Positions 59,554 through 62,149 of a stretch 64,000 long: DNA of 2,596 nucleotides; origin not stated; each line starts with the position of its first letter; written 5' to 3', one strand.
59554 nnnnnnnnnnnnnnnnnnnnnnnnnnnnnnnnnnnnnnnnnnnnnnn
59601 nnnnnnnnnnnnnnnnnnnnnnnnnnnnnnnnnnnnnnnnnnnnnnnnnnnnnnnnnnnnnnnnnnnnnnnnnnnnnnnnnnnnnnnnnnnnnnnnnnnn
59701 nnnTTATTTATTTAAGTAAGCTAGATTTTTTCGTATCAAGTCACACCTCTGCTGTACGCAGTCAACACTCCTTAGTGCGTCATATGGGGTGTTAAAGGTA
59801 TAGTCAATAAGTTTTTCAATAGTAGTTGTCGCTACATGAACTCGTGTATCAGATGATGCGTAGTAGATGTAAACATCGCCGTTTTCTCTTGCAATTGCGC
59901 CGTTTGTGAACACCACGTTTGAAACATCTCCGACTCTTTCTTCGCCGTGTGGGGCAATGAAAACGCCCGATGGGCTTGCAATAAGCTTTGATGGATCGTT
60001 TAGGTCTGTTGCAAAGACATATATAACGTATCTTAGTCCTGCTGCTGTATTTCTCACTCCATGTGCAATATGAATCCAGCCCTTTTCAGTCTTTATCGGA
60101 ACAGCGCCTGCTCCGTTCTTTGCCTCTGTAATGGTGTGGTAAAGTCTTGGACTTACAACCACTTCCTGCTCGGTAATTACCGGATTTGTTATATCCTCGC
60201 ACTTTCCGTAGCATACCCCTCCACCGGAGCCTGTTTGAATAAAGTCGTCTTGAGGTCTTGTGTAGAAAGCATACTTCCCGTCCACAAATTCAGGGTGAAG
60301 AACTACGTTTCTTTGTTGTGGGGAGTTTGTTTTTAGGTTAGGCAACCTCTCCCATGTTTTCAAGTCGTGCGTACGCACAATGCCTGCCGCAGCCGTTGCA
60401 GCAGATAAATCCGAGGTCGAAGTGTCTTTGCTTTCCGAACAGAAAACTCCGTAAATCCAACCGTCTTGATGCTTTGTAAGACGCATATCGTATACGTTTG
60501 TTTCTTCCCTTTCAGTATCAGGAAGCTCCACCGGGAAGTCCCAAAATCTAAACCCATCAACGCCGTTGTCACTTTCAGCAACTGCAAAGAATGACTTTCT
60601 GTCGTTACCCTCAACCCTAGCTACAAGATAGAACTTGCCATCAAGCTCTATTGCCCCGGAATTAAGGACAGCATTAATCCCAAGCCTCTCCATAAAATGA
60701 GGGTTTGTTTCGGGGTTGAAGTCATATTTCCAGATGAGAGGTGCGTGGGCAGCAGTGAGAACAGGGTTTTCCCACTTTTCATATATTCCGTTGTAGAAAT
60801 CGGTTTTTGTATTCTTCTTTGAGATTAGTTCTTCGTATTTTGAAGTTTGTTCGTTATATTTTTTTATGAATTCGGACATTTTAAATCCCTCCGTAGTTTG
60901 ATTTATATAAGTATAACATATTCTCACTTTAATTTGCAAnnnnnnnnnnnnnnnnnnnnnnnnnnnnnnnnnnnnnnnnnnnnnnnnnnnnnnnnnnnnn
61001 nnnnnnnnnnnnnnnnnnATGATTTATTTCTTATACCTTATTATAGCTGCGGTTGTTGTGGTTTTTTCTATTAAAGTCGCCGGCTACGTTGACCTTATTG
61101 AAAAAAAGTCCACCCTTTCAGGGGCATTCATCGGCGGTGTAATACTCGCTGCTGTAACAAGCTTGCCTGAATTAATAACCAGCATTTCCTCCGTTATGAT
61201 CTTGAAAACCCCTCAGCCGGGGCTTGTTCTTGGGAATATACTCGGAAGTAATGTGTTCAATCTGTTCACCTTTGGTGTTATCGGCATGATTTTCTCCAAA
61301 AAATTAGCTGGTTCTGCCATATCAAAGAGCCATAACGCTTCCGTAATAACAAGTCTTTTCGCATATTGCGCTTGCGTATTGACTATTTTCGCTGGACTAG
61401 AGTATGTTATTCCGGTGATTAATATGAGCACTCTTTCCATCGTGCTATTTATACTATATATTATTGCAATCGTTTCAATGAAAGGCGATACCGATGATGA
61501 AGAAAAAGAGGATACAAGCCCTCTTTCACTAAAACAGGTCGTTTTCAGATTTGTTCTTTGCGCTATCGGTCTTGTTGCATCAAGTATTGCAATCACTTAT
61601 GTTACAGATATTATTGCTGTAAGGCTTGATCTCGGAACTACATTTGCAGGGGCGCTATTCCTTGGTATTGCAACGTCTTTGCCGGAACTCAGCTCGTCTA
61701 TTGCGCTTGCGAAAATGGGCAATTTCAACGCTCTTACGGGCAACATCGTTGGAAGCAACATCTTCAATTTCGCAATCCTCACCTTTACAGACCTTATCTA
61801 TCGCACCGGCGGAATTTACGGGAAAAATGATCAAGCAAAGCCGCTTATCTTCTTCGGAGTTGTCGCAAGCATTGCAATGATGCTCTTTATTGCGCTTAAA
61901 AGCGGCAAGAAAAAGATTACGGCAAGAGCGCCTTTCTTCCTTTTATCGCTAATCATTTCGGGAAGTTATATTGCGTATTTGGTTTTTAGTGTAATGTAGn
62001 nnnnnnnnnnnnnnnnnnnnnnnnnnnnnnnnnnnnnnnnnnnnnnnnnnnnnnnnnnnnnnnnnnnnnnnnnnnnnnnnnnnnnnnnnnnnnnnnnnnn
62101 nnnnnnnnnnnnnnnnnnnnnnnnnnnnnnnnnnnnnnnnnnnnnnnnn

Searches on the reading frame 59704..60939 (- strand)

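Call 27: search_protein_families(library=pfam, proteins=[window:59704-60939:-])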
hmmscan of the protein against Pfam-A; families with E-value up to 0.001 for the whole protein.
window:59704-60939:- (411 aa): 2 families
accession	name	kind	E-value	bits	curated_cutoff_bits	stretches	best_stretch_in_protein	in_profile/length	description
PF04041.19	Glyco_hydro_130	-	1.9e-24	86.7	26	1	91-380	35-317/320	beta-1,4-mannooligosaccharide phosphorylase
PF08950.16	DUF1861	-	1.9e-05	24.4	28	1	216-370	136-288/296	Protein of unknown function (DUF1861)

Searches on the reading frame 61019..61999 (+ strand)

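Call 27: search_protein_families(library=pfam, proteins=[window:61019-61999:+])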
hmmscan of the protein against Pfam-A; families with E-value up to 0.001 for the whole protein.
window:61019-61999:+ (326 aa): 1 family
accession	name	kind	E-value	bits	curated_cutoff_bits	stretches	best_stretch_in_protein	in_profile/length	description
PF01699.29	Na_Ca_ex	-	3.9e-27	95.5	24.9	2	176-325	4-150/151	Sodium/calcium exchanger protein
